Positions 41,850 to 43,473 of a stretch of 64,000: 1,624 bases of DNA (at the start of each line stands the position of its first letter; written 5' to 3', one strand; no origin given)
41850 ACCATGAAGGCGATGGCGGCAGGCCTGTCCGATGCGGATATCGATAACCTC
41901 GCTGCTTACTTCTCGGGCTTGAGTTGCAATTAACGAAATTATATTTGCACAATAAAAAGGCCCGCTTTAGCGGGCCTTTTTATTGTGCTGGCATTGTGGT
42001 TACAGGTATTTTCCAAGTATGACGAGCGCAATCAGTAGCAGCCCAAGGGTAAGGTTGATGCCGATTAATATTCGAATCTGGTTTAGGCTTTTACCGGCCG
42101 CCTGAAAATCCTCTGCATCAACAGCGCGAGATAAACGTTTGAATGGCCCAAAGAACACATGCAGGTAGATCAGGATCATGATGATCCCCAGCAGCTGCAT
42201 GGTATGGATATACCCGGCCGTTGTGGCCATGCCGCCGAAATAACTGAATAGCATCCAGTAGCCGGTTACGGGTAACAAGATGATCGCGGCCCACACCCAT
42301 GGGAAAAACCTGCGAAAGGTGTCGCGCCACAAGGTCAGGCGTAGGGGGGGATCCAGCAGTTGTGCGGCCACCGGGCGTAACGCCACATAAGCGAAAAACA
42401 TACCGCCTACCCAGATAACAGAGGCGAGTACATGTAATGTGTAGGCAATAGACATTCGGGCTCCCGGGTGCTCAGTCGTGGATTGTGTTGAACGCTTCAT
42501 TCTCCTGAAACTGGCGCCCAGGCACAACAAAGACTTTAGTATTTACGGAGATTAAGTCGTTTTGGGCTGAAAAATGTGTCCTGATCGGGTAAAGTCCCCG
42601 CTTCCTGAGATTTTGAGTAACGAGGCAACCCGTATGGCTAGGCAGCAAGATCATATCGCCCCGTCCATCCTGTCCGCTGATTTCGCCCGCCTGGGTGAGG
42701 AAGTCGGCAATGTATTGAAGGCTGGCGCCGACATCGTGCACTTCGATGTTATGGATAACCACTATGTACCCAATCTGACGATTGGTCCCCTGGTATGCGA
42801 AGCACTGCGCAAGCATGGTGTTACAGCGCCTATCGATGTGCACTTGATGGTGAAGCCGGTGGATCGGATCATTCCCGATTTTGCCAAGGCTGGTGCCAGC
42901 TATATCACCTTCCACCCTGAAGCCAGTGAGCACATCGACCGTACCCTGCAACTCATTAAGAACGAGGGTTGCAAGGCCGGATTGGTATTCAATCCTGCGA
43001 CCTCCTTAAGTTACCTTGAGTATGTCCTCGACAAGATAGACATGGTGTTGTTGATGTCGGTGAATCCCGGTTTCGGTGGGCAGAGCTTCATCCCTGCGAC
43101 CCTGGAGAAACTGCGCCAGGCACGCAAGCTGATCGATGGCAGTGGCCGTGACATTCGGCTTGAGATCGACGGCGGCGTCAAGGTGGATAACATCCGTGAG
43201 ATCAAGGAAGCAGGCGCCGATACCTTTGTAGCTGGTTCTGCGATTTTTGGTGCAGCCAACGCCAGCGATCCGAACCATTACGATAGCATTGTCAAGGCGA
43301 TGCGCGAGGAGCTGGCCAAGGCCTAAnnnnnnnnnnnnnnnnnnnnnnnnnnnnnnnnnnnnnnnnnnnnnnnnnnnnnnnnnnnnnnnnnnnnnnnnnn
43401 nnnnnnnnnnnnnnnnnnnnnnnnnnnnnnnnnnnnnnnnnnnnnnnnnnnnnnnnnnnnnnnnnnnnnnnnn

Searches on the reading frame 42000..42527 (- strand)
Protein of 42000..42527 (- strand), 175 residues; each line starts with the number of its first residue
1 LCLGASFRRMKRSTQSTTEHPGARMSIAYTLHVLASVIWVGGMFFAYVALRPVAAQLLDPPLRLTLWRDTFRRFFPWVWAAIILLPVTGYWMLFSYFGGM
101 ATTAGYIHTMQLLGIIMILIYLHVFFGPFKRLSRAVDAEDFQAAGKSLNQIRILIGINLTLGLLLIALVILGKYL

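Call 92: search_protein_families(library=pfam, proteins=[window:42000-42527:-], max_evalue=0.001)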
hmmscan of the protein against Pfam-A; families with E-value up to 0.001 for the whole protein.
window:42000-42527:- (175 aa): 2 families
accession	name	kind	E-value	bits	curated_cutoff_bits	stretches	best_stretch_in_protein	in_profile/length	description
PF05425.18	CopD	-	1.5e-14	54.7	32.1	1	70-170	3-103/105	Copper resistance protein D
PF10027.14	DUF2269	-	7.9e-05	23.2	28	1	30-169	5-143/150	Predicted integral membrane protein (DUF2269)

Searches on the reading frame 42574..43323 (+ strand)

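Call 9: search_protein_families(library=pfam, proteins=[window:42574-43323:+], max_evalue=0.0001)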
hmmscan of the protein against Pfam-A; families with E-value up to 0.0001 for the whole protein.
window:42574-43323:+ (250 aa): 2 families
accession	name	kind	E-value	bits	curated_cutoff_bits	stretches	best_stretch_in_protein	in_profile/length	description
PF00834.25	Ribul_P_3_epim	-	3.7e-91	304.4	21.1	1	28-225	2-198/198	Ribulose-phosphate 3 epimerase family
PF01729.25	QRPTase_C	-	2e-06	28.1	23.1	0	176-226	110-160/169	Quinolinate phosphoribosyl transferase, C-terminal domain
